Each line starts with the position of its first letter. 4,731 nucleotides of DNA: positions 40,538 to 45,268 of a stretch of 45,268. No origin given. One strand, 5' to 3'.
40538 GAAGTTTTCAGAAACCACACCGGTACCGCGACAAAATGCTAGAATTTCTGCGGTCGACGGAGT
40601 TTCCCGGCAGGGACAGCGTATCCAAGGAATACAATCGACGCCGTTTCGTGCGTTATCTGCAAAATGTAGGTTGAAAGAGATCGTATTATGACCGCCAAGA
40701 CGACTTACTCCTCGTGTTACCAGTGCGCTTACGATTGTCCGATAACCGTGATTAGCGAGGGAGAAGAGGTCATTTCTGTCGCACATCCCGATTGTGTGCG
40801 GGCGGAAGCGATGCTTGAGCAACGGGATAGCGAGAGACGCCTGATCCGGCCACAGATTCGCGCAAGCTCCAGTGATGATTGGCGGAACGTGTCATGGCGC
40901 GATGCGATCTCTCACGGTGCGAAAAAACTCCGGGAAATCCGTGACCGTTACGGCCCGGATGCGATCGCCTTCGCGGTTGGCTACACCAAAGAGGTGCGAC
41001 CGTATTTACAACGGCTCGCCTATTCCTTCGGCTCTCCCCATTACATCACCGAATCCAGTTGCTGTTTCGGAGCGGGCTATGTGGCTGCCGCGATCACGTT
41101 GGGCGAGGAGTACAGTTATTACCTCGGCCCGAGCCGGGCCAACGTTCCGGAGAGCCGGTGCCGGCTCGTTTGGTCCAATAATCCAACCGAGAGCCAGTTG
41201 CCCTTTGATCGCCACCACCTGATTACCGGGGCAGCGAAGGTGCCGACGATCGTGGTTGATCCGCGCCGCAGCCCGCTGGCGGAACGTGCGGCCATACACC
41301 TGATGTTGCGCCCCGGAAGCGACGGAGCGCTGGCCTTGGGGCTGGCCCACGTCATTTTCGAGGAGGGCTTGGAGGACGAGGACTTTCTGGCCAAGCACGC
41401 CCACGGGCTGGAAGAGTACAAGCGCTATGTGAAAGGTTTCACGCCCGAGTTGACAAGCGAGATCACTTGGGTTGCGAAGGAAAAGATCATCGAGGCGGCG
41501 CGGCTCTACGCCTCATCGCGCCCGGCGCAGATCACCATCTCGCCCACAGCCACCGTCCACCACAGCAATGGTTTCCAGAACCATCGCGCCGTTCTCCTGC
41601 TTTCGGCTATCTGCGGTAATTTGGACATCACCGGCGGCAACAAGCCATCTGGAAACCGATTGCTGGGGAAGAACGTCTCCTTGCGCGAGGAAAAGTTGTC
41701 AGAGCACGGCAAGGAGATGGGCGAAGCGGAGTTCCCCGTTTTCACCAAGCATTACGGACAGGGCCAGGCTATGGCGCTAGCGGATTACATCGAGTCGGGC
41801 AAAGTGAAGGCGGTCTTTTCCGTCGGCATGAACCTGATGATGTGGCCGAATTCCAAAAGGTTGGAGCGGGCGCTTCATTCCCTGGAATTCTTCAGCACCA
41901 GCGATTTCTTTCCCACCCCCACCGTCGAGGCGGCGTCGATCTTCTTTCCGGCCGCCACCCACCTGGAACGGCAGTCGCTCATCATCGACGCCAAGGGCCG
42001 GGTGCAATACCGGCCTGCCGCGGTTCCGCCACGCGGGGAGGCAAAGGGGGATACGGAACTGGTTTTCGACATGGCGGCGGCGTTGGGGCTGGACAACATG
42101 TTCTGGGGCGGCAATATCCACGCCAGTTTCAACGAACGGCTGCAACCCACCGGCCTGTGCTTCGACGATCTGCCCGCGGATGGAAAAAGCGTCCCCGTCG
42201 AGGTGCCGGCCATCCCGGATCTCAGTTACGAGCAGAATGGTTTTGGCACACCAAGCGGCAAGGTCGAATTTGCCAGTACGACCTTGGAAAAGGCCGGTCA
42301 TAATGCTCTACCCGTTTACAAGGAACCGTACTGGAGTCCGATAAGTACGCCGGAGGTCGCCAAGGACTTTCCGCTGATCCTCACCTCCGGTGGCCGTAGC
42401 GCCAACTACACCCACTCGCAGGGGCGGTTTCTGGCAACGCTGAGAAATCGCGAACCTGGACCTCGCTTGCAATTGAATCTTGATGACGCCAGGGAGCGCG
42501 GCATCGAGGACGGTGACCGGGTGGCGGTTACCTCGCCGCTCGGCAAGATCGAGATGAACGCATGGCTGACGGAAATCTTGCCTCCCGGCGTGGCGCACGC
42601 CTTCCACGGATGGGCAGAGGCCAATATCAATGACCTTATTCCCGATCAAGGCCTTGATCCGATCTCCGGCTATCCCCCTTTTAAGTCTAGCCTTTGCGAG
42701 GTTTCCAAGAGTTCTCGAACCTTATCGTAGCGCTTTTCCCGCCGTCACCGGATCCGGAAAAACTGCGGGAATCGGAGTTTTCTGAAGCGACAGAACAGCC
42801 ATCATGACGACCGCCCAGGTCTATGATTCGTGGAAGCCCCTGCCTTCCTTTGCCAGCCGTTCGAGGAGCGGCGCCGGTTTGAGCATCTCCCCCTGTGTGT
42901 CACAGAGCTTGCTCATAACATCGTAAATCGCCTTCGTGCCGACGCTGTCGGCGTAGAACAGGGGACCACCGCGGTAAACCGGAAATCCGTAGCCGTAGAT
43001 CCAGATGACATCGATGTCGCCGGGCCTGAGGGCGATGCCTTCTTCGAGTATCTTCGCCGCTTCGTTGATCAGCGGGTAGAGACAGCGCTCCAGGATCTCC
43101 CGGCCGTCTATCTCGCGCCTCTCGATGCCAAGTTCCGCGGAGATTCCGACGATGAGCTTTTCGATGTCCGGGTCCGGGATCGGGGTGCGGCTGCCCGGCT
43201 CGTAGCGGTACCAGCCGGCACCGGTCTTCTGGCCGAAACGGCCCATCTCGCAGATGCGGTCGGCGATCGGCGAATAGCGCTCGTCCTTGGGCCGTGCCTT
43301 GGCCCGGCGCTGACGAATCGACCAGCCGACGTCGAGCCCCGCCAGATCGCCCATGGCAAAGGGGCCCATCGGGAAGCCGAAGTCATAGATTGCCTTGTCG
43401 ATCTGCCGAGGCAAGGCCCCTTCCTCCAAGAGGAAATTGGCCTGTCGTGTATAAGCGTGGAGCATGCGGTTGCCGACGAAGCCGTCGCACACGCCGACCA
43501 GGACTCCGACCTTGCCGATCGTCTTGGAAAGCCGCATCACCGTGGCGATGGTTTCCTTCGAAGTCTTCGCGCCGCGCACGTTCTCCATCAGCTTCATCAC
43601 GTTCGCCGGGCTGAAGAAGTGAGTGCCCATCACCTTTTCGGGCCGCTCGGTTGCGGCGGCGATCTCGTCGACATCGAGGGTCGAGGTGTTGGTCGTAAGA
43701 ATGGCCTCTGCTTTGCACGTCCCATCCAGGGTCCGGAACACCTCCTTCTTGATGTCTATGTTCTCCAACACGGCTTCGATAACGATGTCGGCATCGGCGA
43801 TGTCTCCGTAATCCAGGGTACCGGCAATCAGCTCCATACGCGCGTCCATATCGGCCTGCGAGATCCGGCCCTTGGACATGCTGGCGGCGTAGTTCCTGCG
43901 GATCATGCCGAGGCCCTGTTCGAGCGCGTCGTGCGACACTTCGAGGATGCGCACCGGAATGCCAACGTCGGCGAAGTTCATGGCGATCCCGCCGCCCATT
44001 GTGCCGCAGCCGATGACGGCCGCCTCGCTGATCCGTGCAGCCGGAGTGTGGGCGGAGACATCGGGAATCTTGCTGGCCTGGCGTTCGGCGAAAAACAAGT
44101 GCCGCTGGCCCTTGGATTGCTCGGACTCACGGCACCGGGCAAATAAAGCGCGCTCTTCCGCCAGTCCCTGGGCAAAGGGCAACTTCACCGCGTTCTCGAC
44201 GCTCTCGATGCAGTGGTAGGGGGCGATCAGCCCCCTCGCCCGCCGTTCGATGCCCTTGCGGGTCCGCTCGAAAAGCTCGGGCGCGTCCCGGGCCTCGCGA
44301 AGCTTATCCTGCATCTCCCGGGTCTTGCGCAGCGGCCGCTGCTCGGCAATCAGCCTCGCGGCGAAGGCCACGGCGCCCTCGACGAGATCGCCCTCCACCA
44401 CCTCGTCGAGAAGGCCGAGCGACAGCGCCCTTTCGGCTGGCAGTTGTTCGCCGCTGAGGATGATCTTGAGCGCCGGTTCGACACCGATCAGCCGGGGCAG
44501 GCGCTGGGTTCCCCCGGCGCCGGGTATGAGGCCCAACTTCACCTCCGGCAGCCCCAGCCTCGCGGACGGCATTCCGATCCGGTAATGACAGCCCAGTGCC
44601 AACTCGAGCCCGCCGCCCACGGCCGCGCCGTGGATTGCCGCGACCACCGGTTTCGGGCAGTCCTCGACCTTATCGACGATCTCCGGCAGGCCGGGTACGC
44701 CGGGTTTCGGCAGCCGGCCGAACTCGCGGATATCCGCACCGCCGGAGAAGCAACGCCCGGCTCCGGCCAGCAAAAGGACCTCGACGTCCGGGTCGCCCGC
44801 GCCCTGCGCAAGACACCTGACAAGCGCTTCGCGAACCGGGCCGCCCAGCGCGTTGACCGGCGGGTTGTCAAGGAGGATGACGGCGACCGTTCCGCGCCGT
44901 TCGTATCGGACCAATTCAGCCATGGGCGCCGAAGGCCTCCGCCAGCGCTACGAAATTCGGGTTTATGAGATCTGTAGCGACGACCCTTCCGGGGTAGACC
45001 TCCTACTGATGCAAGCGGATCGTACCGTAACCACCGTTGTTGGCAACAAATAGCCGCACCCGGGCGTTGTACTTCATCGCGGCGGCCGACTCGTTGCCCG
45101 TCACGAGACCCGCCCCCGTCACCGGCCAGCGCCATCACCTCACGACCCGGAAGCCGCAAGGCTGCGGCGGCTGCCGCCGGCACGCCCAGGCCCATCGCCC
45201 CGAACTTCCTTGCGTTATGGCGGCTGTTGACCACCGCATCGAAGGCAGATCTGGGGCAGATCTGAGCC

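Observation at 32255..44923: Candidate undescribed organic-acid catabolic regulon: BKACE+SDR / TAXI-TRAP / IclR+BCCP / carboxyltransferase / cytoplasmic Mo-enzyme / FadB-like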

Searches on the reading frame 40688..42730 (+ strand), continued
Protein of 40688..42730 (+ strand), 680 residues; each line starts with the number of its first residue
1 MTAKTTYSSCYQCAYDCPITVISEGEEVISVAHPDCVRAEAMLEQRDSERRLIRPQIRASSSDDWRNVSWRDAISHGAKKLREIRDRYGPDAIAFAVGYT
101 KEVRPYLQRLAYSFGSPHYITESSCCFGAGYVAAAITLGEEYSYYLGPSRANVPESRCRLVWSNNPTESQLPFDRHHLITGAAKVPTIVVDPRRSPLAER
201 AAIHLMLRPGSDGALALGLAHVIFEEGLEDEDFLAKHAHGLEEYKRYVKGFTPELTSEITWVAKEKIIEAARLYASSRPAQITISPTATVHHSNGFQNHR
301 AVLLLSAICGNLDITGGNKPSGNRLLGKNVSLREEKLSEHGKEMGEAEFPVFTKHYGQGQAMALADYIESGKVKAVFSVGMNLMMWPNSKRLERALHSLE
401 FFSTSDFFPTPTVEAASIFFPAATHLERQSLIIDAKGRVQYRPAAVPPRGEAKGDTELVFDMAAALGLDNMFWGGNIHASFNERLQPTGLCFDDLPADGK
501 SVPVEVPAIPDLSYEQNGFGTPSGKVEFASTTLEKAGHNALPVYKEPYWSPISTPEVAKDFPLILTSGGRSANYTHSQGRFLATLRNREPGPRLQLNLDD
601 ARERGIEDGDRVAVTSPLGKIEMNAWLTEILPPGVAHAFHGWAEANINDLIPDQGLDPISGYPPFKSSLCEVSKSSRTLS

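Call 19: find_encoding_contigs(protein=P0011, flank=10000, max_places=3)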
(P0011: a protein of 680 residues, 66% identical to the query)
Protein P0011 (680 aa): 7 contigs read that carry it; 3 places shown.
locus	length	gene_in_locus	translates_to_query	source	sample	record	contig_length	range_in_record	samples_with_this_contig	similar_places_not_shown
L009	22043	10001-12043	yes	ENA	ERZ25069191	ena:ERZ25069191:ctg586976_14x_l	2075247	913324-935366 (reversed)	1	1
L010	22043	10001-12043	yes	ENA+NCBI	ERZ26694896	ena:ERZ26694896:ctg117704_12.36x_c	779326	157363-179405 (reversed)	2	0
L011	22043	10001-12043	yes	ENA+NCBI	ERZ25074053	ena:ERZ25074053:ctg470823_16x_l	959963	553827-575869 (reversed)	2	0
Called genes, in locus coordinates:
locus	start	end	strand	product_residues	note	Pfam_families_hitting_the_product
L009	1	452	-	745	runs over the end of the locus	PF06452:CBM9_1, PF19313:DUF5916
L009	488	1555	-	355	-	-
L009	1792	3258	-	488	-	-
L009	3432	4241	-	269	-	PF04116:FA_hydroxylase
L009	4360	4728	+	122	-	PF01527:HTH_Tnp_1, PF13384:HTH_23 (weak)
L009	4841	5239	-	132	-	PF13701:DDE_Tnp_1_4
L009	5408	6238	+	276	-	PF24764:rva_4 (faint), PF13276:HTH_21, PF00665:rve, PF13683:rve_3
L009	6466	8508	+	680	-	PF00384:Molybdopterin, PF01568:Molydop_binding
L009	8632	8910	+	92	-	PF01527:HTH_Tnp_1, PF13384:HTH_23 (faint)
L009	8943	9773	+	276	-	PF13276:HTH_21, PF24764:rva_4 (faint), PF00665:rve, PF13683:rve_3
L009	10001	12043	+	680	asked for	PF00384:Molybdopterin, PF01568:Molydop_binding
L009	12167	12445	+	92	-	PF01527:HTH_Tnp_1, PF13384:HTH_23 (faint)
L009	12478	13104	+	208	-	PF24764:rva_4 (faint), PF13276:HTH_21, PF00665:rve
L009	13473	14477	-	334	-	PF03747:ADP_ribosyl_GH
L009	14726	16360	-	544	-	PF08714:Fae, PF01436:NHL (weak), PF17170:DUF5128 (weak), PF01436:NHL (weak)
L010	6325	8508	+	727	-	PF00384:Molybdopterin, PF01568:Molydop_binding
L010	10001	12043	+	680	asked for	PF00384:Molybdopterin, PF01568:Molydop_binding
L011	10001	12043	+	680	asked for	PF00384:Molybdopterin, PF01568:Molydop_binding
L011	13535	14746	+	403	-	PF00384:Molybdopterin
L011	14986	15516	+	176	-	PF01568:Molydop_binding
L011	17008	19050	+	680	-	PF00384:Molybdopterin, PF01568:Molydop_binding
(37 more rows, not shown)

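Call 54: search_solved_structures(query=window:40688-42730:+, max_evalue=1e-10)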
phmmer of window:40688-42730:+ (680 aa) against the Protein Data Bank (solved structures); distinct sequences matched with E-value up to 1e-10: 39.
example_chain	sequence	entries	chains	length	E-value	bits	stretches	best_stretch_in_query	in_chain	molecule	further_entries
2e7z_A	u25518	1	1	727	1.8e-51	178.7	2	372-641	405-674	Acetylene hydratase Ahy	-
2vpw_A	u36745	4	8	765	3.9e-48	167.7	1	3-617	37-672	THIOSULFATE REDUCTASE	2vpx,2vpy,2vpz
7qv7_S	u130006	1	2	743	1.2e-46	162.7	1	8-677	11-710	Hydrogen dependent carbon dioxide reductase subunit FdhF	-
1aa6_A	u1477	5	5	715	8.6e-42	146.7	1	50-469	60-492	FORMATE DEHYDROGENASE H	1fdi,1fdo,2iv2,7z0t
9vap_A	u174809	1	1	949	4.2e-41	144.4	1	35-318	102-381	Formate dehydrogenase molybdopterin-binding subunit FdhA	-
9wxb_B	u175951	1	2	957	1.1e-38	136.4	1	8-467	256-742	Formate dehydrogenase alpha subunit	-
9t1s_L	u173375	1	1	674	3e-38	135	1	36-673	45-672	formate dehydrogenase (coenzyme F420)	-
6tg9_A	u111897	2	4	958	2.7e-36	128.6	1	35-467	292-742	Formate dehydrogenase subunit alpha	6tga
8rqz_C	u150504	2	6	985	1.6e-35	126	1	4-469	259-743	Probable oxidoreductase YjgC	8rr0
9gzq_A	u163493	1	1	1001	1.7e-35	125.9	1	4-469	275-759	Probable oxidoreductase YjgC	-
7vw6_A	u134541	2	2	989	8.8e-35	123.6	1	64-670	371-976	Formate dehydrogenase | Tungsten-containing formate dehydrogenase alpha subunit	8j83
7e5z_A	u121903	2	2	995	9e-35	123.5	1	64-670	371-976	Formate dehydrogenase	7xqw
7bkb_D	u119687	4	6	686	5e-32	114.5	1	9-469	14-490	Formate dehydrogenase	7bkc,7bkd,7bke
1dms_A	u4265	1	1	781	7.1e-29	104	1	59-318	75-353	DMSO REDUCTASE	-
1e60_A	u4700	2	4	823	2.2e-28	102.4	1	60-318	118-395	Dimethyl sulfoxide/trimethylamine N-oxide reductase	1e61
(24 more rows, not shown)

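Call 74: find_encoding_contigs(protein=P0003, flank=8000, max_places=2)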
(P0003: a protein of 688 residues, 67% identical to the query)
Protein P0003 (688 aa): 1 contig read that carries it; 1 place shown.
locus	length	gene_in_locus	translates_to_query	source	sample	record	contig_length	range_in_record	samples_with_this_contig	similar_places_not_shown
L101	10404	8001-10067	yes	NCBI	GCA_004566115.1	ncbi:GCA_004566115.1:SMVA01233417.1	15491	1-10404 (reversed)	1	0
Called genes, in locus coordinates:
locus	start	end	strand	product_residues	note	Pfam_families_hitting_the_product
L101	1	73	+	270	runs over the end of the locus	PF00106:adh_short, PF13561:adh_short_C2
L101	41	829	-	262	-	PF03009:GDPD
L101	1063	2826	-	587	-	PF00211:Guanylate_cyc, PF07719:TPR_2 (faint), PF13428:TPR_14 (faint), PF13432:TPR_16 (faint), PF00515:TPR_1 (faint), PF14559:TPR_19 (faint), PF13371:TPR_9 (weak)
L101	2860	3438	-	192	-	PF02566:OsmC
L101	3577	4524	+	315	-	PF12852:Cupin_6, PF00165:HTH_AraC (faint), PF12833:HTH_18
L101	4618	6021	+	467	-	PF00111:Fer2, PF00211:Guanylate_cyc, PF00355:Rieske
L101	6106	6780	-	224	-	PF12840:HTH_20 (weak), PF01022:HTH_5, PF09339:HTH_IclR (weak), PF12802:MarR_2 (weak), PF25212:HVO_A0114 (faint), PF00581:Rhodanese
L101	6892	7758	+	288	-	PF04116:FA_hydroxylase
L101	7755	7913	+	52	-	-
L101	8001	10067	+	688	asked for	PF00384:Molybdopterin, PF01568:Molydop_binding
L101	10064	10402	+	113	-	?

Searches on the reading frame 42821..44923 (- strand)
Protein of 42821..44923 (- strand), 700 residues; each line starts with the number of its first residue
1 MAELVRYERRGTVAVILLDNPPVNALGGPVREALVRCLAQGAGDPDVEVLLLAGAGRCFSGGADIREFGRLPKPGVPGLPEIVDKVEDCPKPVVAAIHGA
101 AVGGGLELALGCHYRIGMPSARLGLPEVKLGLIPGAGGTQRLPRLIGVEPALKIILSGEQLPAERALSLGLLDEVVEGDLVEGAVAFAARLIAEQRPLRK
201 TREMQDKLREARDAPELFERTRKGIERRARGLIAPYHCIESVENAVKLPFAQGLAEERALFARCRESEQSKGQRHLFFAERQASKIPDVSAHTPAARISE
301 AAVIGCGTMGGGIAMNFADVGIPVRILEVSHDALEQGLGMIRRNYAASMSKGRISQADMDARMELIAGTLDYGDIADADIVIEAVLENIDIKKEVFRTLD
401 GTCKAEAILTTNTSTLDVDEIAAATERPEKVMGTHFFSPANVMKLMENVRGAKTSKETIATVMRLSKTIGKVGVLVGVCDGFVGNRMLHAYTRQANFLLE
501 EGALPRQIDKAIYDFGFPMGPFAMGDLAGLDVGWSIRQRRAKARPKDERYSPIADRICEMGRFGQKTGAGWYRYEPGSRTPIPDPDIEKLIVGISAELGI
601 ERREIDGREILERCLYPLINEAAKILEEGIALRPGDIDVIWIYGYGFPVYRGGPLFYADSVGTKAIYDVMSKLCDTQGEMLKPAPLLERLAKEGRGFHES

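Call 4: search_protein_families(library=ncbifam, proteins=[window:42821-44923:-])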
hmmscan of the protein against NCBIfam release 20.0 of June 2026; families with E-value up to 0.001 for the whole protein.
window:42821-44923:- (700 aa): 86 families (the best 25 are shown)
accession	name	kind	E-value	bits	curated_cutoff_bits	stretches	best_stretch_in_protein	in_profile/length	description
NF008363.0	PRK11154.1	equivalog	2.5e-149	498.6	869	1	9-699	12-707/708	fatty acid oxidation complex subunit alpha FadJ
NF008727.0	PRK11730.1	equivalog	5.3e-148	494.5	870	1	12-699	17-715/717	fatty acid oxidation complex subunit alpha FadB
TIGR02440.1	FadJ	equivalog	1.7e-131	439.8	968.45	1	81-697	87-698/699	fatty acid oxidation complex subunit alpha FadJ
TIGR02437.1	FadB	equivalog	6e-127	424.9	933.55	1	35-697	40-713/714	fatty acid oxidation complex subunit alpha FadB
TIGR02441.1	fa_ox_alpha_mit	equivalog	6.8e-115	384.8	964.65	1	5-694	15-733/737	fatty acid oxidation complex subunit alpha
NF006124.0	PRK08268.1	subfamily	9.1e-83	278.9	508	2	297-587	6-300/507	3-hydroxyacyl-CoA dehydrogenase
NF004474.0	PRK05808.1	subfamily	6.8e-81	271.6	408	2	298-575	3-283/283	3-hydroxybutyryl-CoA dehydrogenase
NF006722.0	PRK09260.1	equivalog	4.8e-71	239.3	429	2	300-578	4-285/289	3-hydroxyacyl-CoA dehydrogenase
TIGR02279.1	PaaC-3OHAcCoADH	equivalog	2.2e-66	224.7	669.4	2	298-584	5-295/503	3-hydroxyacyl-CoA dehydrogenase PaaH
NF005875.0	PRK07819.1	subfamily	4.7e-62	210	319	1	297-574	4-286/287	3-hydroxybutyryl-CoA dehydrogenase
NF005715.0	PRK07530.1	equivalog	2.1e-61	207.9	420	1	297-583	3-290/292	3-hydroxybutyryl-CoA dehydrogenase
NF004699.0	PRK06035.1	equivalog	5.7e-59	199.7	500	1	298-550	3-259/294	3-hydroxyacyl-CoA dehydrogenase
NF005803.0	PRK07658.1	equivalog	2.6e-53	181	313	1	5-198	4-202/257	enoyl-CoA hydratase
NF006143.0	PRK08293.1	equivalog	3.2e-51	174.3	312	1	298-575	4-288/291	3-hydroxyacyl-CoA dehydrogenase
NF052272.1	Staph_FadB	exception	2e-46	158.5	999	2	298-579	3-293/752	3-hydroxyacyl-CoA dehydrogenase/crotonase FadB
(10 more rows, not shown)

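Call 7: search_protein_families(library=pfam, proteins=[window:42821-44923:-])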
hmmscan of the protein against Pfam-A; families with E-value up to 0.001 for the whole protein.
window:42821-44923:- (700 aa): 4 families
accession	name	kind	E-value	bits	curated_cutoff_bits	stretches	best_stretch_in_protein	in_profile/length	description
PF02737.24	3HCDH_N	-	1.6e-61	207.8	22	1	301-476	2-177/180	3-hydroxyacyl-CoA dehydrogenase, NAD binding domain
PF00725.27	3HCDH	-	1.3e-40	138.2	22.1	2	481-574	1-97/97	3-hydroxyacyl-CoA dehydrogenase, C-terminal domain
PF00378.25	ECH_1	-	3.1e-38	132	27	1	9-195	2-194/251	Enoyl-CoA hydratase/isomerase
PF16113.10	ECH_2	-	6.9e-24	85.4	27.2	1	14-211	2-205/335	Enoyl-CoA hydratase/isomerase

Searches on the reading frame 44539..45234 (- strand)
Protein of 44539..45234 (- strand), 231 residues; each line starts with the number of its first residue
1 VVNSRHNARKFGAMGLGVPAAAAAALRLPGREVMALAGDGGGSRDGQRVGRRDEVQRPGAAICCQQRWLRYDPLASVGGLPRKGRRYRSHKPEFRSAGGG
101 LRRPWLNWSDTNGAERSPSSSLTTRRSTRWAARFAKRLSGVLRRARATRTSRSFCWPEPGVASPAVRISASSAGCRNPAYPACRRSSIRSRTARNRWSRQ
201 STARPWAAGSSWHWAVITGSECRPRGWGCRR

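Call 7: search_protein_families(library=pfam, proteins=[window:44539-45234:-])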
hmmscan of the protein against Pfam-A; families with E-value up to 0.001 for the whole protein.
window:44539-45234:- (231 aa): 1 family
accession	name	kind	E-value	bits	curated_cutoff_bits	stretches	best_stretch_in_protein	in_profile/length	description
PF02775.26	TPP_enzyme_C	-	1.1e-06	29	21.9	1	6-42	22-58/151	Thiamine pyrophosphate enzyme, C-terminal TPP binding domain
